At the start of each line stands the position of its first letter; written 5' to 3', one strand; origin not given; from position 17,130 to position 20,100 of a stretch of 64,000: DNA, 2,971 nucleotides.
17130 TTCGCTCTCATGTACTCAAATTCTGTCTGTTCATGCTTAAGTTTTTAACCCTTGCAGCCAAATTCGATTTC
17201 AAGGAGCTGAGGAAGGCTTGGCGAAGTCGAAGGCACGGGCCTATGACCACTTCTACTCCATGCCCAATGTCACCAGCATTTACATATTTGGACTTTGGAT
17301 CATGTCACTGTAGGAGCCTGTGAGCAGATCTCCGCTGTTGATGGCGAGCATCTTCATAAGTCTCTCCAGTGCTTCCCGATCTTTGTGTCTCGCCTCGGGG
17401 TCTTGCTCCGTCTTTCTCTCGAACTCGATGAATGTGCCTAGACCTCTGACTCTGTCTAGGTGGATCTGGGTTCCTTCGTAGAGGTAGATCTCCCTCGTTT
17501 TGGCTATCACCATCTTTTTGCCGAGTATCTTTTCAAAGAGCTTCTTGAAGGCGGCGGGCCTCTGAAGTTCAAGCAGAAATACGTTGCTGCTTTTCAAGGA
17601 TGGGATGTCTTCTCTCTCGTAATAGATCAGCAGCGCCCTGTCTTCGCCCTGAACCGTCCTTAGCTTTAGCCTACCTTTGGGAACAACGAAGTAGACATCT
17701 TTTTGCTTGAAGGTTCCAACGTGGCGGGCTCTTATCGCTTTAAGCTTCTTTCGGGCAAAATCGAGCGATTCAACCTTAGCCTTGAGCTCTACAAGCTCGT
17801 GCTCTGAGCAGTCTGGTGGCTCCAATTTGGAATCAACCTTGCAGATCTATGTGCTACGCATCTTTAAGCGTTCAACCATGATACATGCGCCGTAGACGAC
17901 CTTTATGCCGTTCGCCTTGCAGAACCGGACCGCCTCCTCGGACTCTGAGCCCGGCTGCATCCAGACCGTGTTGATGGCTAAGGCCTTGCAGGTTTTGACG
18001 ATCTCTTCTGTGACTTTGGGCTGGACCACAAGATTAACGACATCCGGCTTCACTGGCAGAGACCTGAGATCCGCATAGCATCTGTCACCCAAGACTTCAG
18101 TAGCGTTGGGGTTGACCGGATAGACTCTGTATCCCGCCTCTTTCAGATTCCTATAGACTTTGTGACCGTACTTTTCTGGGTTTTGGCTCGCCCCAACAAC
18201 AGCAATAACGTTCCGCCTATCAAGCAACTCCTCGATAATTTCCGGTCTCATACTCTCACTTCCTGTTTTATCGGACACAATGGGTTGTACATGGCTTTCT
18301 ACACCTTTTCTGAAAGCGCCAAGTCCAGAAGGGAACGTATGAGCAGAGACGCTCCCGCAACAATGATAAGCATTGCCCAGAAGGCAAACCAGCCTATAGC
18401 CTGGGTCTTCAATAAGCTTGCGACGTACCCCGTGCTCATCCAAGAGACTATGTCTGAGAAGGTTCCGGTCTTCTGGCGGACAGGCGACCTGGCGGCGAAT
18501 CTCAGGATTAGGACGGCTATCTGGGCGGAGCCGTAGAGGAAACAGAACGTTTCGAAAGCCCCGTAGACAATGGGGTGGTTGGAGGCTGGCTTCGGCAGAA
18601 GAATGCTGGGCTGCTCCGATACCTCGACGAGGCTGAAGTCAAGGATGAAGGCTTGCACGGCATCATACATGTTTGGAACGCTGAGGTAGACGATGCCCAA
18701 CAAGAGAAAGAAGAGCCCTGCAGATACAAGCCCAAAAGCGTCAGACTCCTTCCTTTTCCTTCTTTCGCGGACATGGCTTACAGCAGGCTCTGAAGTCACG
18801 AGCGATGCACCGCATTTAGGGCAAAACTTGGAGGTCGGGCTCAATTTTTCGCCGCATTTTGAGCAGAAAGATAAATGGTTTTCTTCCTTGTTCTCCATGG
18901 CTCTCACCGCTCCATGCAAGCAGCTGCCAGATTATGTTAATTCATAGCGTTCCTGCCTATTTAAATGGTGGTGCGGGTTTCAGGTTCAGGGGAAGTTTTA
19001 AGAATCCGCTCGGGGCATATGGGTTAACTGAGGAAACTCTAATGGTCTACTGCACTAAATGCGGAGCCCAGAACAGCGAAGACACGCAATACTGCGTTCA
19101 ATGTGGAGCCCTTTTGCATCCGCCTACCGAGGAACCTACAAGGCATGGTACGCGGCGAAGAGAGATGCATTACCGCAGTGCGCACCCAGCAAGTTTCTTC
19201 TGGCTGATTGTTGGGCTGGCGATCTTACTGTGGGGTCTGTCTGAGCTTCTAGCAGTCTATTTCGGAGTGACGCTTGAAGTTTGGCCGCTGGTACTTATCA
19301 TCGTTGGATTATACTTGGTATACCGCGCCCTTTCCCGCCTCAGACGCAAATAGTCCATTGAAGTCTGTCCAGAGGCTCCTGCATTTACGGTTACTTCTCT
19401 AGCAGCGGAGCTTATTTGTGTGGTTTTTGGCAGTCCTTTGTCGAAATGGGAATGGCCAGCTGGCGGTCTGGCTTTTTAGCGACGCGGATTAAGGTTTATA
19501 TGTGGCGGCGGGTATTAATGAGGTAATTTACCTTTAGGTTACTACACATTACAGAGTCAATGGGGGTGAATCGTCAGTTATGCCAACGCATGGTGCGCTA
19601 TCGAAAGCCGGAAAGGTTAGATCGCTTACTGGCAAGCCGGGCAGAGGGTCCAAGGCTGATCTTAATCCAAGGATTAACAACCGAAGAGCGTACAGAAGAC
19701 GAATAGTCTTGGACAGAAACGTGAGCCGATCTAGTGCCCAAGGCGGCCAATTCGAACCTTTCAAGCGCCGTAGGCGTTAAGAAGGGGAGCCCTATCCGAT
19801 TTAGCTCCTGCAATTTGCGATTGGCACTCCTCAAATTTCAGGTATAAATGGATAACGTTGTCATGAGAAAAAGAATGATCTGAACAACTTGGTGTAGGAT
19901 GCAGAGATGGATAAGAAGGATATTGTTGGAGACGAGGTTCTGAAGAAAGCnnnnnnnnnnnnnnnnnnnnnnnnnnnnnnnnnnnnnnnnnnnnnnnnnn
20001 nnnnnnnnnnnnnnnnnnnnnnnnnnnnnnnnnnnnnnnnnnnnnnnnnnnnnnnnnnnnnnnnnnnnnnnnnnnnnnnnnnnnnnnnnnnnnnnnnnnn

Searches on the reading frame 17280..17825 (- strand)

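Call 9: search_protein_families(library=pfam, proteins=[window:17280-17825:-], max_evalue=0.01)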
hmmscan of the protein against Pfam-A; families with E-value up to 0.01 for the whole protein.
window:17280-17825:- (181 aa): 1 family
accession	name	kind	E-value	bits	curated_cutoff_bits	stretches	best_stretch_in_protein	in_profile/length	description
PF01928.26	CYTH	-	2.6e-17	63.7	23.2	1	12-172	4-179/179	CYTH domain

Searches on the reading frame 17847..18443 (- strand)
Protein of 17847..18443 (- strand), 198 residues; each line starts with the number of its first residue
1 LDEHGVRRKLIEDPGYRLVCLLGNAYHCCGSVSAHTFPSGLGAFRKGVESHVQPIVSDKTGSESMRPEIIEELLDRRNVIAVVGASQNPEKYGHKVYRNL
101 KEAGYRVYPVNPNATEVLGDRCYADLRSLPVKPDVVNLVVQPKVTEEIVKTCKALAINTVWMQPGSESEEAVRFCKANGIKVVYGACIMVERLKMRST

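Call 9: search_protein_families(library=pfam, proteins=[window:17847-18443:-], max_evalue=0.01)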
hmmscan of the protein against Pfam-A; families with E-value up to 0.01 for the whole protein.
window:17847-18443:- (198 aa): 2 families
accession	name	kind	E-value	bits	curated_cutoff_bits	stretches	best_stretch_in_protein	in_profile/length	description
PF13380.12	CoA_binding_2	-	8.8e-41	139.4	22.8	1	79-191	2-114/116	CoA binding domain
PF02629.25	CoA_binding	-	0.00012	23.2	22.3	1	78-161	4-92/97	CoA binding domain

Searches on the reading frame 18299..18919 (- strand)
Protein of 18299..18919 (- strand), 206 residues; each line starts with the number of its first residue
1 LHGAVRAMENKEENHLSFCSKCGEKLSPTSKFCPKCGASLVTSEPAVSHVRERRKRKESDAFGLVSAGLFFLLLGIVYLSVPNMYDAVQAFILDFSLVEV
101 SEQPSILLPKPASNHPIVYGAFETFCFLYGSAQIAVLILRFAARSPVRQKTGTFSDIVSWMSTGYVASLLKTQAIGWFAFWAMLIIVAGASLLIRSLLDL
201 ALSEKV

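Call 9: search_protein_families(library=pfam, proteins=[window:18299-18919:-], max_evalue=0.01)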
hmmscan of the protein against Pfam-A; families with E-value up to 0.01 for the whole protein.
window:18299-18919:- (206 aa): 9 families
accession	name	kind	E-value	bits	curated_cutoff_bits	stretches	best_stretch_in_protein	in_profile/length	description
PF13240.11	Zn_Ribbon_1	-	2.2e-09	37.2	25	1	18-40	1-23/23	zinc-ribbon domain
PF12773.13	DZR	-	1.1e-05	25.9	27.3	1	19-37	27-45/45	Double zinc ribbon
PF13248.11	Zn_ribbon_3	-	1.4e-05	24.9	27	1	19-38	5-24/26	zinc-ribbon domain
PF09297.16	Zn_ribbon_NUD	-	0.00044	20.3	24.8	0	29-39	2-12/32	NADH pyrophosphatase zinc ribbon domain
PF14803.11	Zn_ribbon_Nudix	-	0.00066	20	25.6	0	31-42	1-12/34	Nudix N-terminal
PF18912.6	DZR_2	-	0.00067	19.9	27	1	12-41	17-47/56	Double zinc ribbon domain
PF17032.10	Zn_ribbon_15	-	0.002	19.3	28.9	1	14-37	50-73/73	zinc-ribbon family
PF13920.12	zf-C3HC4_3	-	0.0026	18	27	1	14-38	21-44/49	Zinc finger, C3HC4 type (RING finger)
PF10083.14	DUF2321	-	0.0063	16.6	24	0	7-38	17-45/157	Uncharacterized protein conserved in bacteria (DUF2321)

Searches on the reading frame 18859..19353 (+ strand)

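Call 9: search_protein_families(library=pfam, proteins=[window:18859-19353:+], max_evalue=0.01)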
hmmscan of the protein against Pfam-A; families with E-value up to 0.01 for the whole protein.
window:18859-19353:+ (164 aa): 6 families
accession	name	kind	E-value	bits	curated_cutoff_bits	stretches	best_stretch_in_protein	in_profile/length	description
PF13240.11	Zn_Ribbon_1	-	5.3e-08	32.9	25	1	64-84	1-21/23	zinc-ribbon domain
PF00641.23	Zn_ribbon_RanBP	-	1.2e-05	24.9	27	1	65-84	7-26/30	Zn-finger in Ran binding protein and others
PF12773.13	DZR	-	0.00017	22.1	27.3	1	65-83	27-45/45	Double zinc ribbon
PF17032.10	Zn_ribbon_15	-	0.0012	20.1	28.9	1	9-83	26-73/73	zinc-ribbon family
PF24463.1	DUF7577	-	0.0014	18.7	28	1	63-84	3-24/27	Domain of unknown function (DUF7577)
PF13248.11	Zn_ribbon_3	-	0.0038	17.1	27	1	62-85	2-25/26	zinc-ribbon domain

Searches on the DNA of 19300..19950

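Call 4: search_rna_families(source=window, start=19300, end=19950, threshold=evalue, max_evalue=10, show_alignments=5)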
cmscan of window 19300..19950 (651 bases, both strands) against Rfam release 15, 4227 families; matches with E-value up to 10: 4.
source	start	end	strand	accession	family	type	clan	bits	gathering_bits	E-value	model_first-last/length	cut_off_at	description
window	19415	19437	+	RF00039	DicF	Gene; antisense;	-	13.4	48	5.1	1-52/52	no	DicF RNA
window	19857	19932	-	RF02706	TeloSII_ncR30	Gene; sRNA;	-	12.6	86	2.3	44-226/226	no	TeloSII non coding RNA 30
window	19300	19400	-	RF02421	Bp1_684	Gene; sRNA;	-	12.2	44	6.6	1-99/113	3'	Burkholderia sRNA Bp1_Cand684_SIPHT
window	19328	19410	+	RF02166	PVT1_3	Gene; lncRNA;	-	9.3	45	7.9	1-95/95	no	Pvt1 oncogene conserved region 3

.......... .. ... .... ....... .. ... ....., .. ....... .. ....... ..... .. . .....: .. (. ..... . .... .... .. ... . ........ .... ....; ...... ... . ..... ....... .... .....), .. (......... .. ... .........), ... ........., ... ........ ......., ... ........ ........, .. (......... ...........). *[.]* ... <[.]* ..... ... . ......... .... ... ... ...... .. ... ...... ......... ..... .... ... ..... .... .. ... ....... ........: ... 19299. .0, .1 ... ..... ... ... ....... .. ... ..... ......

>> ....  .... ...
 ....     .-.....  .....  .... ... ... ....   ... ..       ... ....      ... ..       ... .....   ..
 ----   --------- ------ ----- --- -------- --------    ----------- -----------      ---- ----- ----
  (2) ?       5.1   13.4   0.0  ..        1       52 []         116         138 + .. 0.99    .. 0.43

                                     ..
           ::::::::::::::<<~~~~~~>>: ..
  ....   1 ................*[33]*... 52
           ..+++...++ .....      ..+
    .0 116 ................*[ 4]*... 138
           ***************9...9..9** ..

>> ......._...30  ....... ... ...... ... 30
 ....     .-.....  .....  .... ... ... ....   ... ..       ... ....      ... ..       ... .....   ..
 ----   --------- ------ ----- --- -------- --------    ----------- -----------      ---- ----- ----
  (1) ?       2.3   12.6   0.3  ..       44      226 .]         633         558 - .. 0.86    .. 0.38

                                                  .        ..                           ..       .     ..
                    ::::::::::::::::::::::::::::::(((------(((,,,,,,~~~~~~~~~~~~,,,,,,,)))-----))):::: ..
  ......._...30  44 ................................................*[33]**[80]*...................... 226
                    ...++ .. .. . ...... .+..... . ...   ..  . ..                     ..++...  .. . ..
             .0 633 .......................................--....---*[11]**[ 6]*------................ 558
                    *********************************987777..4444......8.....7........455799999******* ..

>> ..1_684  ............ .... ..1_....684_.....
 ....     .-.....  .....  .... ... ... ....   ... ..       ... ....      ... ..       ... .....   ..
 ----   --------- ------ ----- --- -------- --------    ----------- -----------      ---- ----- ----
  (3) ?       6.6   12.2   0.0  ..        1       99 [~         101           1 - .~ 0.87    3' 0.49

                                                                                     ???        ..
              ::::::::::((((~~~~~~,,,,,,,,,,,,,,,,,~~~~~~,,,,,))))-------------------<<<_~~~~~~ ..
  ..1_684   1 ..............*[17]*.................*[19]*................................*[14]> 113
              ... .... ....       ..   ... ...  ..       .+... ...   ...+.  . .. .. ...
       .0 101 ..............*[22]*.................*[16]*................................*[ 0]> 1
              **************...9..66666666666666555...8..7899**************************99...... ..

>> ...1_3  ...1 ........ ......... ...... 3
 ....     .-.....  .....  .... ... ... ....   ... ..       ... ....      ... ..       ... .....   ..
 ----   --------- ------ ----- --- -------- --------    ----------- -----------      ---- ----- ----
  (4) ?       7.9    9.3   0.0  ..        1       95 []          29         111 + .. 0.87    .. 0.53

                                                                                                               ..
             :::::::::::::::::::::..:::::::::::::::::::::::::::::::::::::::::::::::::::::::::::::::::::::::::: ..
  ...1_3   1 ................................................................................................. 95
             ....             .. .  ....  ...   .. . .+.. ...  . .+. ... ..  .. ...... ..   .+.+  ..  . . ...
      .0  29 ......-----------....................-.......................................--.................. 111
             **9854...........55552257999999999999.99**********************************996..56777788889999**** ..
